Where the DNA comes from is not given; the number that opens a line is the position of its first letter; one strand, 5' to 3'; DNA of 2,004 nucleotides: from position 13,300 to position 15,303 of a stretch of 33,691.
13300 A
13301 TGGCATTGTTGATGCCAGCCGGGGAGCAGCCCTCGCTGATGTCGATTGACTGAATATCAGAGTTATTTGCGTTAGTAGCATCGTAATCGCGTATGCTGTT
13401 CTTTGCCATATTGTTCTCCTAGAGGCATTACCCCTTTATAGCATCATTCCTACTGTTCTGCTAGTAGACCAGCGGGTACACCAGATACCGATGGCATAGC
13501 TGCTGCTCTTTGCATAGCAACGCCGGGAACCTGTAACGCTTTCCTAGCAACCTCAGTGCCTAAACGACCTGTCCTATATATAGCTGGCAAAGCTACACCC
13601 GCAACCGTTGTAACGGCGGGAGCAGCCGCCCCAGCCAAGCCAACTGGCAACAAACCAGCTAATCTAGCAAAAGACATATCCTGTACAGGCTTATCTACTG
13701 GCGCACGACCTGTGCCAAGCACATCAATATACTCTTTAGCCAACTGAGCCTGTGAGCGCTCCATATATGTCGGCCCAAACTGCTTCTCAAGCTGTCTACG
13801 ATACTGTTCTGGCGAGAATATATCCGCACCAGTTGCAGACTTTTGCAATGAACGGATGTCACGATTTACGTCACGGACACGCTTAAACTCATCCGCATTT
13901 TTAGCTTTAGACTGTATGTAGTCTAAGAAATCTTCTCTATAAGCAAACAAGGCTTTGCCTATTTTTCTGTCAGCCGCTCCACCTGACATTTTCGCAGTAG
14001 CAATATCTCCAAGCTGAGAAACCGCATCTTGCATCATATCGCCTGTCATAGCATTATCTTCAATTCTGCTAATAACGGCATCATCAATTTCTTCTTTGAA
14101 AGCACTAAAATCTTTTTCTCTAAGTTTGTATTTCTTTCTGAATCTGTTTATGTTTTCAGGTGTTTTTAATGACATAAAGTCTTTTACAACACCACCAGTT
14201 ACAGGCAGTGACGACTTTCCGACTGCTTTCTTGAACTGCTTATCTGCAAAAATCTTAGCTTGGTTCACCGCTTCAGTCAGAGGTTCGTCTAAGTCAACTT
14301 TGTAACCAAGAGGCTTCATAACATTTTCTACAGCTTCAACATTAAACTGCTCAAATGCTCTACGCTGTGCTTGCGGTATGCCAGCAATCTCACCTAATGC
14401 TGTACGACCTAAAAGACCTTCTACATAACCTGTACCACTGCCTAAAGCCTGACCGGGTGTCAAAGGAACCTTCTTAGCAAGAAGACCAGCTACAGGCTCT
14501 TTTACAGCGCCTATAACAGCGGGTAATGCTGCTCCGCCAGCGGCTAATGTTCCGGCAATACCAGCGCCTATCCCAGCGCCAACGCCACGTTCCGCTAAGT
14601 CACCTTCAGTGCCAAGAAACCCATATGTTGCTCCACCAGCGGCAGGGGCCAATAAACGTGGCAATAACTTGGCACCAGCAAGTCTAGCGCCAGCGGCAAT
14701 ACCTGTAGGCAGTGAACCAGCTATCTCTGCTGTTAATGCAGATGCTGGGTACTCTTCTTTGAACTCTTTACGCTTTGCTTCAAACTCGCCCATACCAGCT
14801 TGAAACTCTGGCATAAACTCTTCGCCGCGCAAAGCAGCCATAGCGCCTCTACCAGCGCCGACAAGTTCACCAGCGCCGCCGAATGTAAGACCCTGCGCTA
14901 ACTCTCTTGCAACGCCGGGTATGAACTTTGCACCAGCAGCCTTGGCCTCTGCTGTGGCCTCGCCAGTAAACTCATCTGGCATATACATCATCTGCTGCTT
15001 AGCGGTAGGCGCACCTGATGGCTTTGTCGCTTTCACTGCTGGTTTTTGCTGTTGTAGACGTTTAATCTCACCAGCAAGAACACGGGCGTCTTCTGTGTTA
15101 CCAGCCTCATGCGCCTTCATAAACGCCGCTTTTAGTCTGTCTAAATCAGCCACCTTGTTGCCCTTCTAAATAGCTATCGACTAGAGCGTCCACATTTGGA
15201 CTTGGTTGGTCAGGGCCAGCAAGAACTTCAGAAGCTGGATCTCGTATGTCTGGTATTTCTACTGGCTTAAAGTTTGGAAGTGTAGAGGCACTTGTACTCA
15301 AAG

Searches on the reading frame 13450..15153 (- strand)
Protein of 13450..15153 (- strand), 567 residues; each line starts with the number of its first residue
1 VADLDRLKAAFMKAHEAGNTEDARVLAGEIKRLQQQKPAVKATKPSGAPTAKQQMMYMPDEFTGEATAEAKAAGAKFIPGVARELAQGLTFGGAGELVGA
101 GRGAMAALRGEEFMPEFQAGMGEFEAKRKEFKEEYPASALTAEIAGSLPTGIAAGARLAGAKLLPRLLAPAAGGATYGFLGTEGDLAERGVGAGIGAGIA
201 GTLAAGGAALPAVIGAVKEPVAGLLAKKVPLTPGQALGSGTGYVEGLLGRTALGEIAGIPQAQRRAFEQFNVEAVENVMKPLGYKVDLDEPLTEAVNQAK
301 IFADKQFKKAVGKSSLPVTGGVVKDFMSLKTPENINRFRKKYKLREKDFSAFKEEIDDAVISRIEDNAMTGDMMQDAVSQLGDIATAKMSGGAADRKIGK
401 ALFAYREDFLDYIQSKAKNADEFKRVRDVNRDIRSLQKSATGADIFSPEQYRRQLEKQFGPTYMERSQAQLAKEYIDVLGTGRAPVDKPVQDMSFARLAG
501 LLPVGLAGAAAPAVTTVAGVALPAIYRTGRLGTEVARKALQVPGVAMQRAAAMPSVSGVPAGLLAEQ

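Call 46: find_related_loci(query=window:13450-15153:-, collection=viral_contigs, flank=10000)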
Query window:13450-15153:- (567 aa) in viral_contigs; peptide patterns used: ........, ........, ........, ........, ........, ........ (x = any residue, [..] = any of these).
11 stretches matched a pattern; 2 encode a relative of the query (tblastn E <= 1e-3); 2 distinct loci.
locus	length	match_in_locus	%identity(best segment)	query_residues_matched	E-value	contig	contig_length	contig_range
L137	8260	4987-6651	91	4-567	0e+0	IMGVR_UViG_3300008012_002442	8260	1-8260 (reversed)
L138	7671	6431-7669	89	4-425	0e+0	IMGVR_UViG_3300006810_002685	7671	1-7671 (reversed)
